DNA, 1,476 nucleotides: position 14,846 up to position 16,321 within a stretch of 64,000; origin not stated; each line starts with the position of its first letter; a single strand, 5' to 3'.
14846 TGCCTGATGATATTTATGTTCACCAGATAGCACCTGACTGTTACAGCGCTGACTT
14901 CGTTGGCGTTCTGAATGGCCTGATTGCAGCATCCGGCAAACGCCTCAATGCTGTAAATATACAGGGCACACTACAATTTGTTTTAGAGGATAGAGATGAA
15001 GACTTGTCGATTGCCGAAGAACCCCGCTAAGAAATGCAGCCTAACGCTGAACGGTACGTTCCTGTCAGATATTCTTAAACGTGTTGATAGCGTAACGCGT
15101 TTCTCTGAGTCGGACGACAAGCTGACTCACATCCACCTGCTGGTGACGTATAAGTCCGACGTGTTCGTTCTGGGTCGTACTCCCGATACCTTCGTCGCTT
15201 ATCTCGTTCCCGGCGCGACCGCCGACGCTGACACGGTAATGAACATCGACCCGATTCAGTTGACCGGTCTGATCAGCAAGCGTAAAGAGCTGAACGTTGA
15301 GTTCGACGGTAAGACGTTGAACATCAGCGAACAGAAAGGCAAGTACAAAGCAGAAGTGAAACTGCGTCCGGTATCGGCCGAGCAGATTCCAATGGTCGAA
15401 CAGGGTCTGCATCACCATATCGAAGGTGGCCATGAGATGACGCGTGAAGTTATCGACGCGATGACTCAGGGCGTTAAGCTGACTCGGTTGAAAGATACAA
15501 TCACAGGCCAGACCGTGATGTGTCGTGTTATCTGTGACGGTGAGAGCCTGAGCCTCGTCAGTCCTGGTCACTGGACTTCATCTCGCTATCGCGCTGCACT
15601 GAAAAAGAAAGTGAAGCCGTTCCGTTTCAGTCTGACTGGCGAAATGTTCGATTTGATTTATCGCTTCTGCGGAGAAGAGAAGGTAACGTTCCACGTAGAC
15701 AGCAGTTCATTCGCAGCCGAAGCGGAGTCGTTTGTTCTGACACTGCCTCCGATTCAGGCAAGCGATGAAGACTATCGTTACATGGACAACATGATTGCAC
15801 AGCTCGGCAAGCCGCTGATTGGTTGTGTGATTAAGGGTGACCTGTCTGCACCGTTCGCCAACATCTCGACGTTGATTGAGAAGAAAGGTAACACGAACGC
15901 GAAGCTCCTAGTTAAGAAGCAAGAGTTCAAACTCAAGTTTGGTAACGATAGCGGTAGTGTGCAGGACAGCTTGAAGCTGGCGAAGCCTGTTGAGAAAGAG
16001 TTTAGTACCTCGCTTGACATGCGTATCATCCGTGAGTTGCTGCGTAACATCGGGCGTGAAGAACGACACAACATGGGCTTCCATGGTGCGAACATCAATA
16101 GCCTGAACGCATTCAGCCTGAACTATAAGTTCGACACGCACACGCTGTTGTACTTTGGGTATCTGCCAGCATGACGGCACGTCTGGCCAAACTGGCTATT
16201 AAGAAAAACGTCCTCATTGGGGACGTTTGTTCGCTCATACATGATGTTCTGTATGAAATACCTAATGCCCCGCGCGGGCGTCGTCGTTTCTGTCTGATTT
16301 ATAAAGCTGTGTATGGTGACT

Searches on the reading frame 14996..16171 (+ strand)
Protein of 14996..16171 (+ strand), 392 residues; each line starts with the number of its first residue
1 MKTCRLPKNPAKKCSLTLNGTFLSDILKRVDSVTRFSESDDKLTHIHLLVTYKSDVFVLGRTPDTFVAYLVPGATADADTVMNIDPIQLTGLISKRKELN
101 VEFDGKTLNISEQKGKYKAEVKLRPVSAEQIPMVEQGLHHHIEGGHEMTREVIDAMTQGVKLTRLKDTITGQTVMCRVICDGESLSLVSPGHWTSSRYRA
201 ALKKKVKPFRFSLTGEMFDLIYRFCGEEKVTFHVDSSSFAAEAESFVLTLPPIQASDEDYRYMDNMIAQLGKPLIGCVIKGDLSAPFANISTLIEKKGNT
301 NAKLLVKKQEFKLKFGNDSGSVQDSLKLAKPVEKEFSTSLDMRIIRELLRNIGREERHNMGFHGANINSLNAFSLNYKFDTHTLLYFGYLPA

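Call 39: search_protein_families(library=phrogs, proteins=[window:14996-16171:+], max_evalue=0.001)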
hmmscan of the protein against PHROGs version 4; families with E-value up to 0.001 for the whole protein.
window:14996-16171:+ (392 aa): 1 family
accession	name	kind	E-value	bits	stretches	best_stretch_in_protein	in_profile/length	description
phrog_947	-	DNA, RNA and nucleotide metabolism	4.3e-37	128.9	1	13-366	2-343/368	DNA polymerase processivity factor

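Call 40: search_protein_families(library=pfam, proteins=[window:14996-16171:+], max_evalue=0.01)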
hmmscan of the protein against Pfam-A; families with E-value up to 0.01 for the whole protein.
window:14996-16171:+ (392 aa): 0 families
